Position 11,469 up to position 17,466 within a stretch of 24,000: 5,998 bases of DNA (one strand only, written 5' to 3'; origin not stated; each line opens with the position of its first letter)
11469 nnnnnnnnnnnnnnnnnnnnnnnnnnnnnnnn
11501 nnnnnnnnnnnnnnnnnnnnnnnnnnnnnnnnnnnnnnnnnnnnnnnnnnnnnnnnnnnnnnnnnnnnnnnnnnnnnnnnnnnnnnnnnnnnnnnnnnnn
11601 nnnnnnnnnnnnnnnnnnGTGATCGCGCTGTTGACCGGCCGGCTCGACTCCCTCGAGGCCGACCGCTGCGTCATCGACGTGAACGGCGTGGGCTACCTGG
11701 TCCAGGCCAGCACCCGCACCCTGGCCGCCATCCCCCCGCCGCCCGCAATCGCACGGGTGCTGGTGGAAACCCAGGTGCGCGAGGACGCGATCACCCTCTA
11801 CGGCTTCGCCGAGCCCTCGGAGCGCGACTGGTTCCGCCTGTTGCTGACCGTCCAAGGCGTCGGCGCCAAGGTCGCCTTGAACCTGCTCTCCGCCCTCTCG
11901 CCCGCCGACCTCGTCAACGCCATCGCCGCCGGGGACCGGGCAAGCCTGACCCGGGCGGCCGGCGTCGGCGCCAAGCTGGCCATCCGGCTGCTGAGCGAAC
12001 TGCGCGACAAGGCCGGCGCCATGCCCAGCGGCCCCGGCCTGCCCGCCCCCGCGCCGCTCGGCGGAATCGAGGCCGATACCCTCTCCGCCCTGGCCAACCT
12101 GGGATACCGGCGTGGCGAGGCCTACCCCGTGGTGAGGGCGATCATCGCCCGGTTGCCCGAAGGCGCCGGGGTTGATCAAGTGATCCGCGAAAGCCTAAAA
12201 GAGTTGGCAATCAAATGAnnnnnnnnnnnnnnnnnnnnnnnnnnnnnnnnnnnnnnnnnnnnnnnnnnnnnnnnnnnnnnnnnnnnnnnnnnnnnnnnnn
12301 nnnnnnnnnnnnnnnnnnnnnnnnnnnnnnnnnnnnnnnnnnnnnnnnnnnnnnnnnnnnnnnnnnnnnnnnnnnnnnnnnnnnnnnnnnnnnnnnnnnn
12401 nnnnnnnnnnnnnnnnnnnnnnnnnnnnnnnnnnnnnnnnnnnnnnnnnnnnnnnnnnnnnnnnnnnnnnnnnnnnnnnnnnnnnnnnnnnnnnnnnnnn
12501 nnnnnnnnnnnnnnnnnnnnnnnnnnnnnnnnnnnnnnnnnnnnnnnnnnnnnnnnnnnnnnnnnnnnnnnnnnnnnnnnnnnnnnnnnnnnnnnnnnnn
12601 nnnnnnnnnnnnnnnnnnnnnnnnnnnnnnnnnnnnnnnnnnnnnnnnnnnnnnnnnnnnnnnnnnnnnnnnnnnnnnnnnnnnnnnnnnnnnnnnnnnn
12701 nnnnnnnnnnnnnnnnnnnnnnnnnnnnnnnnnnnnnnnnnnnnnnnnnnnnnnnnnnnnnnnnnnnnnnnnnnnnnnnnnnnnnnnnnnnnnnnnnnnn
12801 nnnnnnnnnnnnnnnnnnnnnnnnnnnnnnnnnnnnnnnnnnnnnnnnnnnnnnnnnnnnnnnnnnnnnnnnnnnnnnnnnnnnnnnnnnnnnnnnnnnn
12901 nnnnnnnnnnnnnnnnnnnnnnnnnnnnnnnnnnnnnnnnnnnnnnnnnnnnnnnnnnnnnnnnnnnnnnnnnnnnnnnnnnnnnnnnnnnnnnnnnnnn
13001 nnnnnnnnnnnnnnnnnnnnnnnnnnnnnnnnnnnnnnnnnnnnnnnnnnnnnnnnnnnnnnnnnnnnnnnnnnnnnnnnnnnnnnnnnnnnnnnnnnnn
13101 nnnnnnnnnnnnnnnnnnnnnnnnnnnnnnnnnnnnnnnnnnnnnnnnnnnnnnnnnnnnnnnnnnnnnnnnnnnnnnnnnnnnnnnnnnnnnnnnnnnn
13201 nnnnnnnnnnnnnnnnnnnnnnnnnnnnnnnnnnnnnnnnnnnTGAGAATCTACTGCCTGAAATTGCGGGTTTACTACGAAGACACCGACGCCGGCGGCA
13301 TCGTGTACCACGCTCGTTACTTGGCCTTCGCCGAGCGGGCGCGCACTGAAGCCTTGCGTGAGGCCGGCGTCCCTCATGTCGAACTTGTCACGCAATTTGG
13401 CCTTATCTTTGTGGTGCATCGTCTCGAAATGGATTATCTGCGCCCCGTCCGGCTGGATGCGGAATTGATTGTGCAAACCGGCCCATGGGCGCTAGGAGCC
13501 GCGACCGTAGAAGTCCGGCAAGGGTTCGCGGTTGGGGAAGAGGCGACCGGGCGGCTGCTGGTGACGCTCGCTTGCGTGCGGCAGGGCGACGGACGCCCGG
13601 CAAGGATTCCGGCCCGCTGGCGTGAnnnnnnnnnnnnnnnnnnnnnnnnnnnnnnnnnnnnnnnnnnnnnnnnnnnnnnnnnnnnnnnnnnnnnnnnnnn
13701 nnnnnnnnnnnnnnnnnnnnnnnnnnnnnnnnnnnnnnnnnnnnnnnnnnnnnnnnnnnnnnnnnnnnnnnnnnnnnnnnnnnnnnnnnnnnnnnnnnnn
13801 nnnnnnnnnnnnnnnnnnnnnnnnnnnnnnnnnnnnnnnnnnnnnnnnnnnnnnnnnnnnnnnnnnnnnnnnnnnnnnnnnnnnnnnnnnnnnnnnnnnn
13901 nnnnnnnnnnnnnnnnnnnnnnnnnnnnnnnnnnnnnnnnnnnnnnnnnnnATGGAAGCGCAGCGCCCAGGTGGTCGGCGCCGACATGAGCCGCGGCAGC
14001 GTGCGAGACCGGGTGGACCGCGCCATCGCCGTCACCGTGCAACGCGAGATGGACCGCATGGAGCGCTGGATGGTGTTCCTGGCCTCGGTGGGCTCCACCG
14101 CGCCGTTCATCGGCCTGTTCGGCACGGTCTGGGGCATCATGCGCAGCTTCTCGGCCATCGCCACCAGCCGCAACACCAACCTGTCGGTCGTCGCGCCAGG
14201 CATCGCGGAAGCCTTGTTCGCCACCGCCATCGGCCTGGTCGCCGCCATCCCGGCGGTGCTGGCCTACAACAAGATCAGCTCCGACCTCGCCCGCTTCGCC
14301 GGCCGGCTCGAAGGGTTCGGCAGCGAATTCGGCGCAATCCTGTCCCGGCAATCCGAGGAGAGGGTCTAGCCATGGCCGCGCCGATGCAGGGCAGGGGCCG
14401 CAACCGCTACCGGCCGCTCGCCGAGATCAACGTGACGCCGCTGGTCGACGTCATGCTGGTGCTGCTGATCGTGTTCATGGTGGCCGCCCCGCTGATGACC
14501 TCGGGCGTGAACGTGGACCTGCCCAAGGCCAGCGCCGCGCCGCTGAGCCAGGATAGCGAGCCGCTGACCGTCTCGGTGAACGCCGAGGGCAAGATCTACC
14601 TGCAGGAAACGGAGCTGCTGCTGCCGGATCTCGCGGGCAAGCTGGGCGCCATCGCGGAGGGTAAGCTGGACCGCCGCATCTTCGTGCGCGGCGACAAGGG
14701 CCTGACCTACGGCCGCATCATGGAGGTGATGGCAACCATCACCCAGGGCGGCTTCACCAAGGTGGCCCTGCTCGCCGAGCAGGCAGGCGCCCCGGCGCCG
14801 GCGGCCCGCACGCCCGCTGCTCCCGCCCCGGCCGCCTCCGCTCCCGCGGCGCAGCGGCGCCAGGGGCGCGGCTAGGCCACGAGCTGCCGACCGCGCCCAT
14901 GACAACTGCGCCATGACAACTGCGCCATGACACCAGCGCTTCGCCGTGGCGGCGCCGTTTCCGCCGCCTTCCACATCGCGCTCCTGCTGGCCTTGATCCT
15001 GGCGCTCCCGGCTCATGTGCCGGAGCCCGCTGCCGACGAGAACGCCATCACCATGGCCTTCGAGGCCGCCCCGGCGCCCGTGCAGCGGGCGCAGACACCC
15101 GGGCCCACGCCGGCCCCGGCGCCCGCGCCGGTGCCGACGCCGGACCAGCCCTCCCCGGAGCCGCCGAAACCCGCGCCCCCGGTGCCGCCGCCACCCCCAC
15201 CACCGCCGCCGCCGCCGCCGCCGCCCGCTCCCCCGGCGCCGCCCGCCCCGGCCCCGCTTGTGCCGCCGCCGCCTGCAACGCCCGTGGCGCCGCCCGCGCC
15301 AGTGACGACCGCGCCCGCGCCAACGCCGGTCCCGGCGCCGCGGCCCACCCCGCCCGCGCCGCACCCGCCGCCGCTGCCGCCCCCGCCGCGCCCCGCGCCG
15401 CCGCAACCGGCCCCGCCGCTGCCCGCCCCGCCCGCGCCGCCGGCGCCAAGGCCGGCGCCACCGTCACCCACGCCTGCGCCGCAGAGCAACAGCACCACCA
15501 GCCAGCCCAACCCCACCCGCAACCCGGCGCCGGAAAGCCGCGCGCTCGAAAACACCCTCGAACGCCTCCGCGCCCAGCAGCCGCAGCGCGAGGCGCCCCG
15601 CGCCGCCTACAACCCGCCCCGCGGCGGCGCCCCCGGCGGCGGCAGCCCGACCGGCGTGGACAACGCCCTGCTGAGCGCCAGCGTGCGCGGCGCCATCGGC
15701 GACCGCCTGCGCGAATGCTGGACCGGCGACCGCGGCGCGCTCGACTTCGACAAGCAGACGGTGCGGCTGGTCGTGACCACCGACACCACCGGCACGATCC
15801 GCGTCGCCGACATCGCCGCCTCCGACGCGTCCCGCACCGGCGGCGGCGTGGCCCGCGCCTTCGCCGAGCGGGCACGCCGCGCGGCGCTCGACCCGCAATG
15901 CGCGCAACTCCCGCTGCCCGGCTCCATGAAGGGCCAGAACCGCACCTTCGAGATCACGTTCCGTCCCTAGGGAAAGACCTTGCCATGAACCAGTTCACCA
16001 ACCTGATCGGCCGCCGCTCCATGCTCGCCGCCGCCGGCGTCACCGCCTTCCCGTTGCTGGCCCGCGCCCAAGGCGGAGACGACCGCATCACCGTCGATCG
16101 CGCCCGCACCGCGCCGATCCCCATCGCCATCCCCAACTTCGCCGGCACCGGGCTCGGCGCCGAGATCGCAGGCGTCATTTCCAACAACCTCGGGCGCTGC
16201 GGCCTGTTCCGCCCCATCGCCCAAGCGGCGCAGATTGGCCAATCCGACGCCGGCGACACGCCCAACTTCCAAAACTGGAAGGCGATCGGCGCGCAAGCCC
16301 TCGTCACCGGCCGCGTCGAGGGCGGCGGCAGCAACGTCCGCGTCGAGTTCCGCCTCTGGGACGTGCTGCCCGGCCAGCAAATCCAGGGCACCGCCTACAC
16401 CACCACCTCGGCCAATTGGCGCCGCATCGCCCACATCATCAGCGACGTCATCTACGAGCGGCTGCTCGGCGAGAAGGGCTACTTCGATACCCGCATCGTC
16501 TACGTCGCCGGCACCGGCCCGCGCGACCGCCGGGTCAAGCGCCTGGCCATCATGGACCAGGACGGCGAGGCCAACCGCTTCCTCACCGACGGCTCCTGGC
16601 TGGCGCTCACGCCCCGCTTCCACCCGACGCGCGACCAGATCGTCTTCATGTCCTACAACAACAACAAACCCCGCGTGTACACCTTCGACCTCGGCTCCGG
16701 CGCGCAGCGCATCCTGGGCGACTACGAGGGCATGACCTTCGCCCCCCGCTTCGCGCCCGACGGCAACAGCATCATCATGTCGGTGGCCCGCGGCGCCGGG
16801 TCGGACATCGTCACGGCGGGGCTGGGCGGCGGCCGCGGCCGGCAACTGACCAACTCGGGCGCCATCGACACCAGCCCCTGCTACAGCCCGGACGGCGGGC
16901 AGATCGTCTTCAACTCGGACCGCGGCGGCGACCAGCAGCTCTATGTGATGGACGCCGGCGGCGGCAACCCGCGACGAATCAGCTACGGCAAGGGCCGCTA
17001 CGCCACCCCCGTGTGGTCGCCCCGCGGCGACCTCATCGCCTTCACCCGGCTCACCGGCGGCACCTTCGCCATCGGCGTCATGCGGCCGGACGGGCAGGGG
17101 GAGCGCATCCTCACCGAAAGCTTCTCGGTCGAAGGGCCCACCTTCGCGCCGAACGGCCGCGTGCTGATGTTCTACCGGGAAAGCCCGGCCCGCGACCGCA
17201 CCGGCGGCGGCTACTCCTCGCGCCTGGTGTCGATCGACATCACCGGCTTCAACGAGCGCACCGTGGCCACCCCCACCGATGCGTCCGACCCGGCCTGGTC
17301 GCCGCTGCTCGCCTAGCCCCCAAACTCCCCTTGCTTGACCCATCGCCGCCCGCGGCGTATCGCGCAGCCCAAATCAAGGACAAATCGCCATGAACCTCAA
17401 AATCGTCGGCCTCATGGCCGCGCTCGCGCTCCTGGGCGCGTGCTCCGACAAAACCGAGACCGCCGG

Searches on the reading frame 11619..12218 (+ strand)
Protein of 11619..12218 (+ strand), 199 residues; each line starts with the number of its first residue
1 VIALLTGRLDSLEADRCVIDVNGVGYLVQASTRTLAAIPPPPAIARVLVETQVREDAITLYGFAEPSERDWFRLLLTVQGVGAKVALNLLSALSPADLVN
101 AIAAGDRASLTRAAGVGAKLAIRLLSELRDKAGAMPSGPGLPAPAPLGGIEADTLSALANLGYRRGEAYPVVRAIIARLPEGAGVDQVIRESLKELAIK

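Call 15: search_protein_families(library=pfam, proteins=[window:11619-12218:+], max_evalue=0.001)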
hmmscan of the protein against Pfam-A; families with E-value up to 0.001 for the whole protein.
window:11619-12218:+ (199 aa): 3 families
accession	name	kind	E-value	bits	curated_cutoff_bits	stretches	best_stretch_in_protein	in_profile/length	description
PF01330.27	RuvA_N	-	5.6e-20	71.6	23.6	1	1-62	1-61/61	RuvA N terminal domain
PF14520.12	HHH_5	-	3.7e-14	53.4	27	1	72-130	1-57/57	Helix-hairpin-helix domain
PF07499.19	RuvA_C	-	4.7e-10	40.2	24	1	152-196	4-46/47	RuvA, C-terminal domain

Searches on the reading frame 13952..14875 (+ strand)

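Call 15: search_protein_families(library=pfam, proteins=[window:13952-14875:+], max_evalue=0.001)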
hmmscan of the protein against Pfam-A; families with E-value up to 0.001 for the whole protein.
window:13952-14875:+ (307 aa): 1 family
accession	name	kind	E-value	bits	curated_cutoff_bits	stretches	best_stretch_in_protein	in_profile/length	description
PF02472.21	ExbD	-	9.4e-28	97.3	25.4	1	155-276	4-126/128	Biopolymer transport protein ExbD/TolR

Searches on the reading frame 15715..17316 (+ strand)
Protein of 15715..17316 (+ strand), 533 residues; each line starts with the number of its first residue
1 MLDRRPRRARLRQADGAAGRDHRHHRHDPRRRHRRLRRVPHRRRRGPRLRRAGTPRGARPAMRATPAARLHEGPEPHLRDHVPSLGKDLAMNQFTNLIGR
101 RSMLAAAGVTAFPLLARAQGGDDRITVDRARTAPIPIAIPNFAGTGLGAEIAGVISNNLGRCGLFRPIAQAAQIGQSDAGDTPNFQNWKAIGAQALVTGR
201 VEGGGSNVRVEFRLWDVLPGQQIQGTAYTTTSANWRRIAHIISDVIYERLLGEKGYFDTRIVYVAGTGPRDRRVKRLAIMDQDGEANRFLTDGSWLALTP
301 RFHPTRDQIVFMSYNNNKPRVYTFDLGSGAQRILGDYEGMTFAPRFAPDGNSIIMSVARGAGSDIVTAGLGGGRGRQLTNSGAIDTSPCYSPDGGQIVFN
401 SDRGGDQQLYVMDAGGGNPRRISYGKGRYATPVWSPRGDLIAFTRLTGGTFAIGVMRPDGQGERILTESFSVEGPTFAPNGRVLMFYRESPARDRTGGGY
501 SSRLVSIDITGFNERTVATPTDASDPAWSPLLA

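Call 15: search_protein_families(library=pfam, proteins=[window:15715-17316:+], max_evalue=0.001)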
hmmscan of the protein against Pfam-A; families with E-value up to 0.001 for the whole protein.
window:15715-17316:+ (533 aa): 3 families
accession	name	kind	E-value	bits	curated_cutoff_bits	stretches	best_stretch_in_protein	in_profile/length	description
PF04052.18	TolB_N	-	1.8e-26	92.8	22.4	1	124-223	2-106/106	TolB amino-terminal domain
PF07676.18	PD40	-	2.6e-20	72.3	20.9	1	376-411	2-38/38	WD40-like Beta Propeller Repeat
PF00930.27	DPPIV_N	-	2.1e-05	23.9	22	0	274-356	259-346/354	Dipeptidyl peptidase IV (DPP IV) N-terminal region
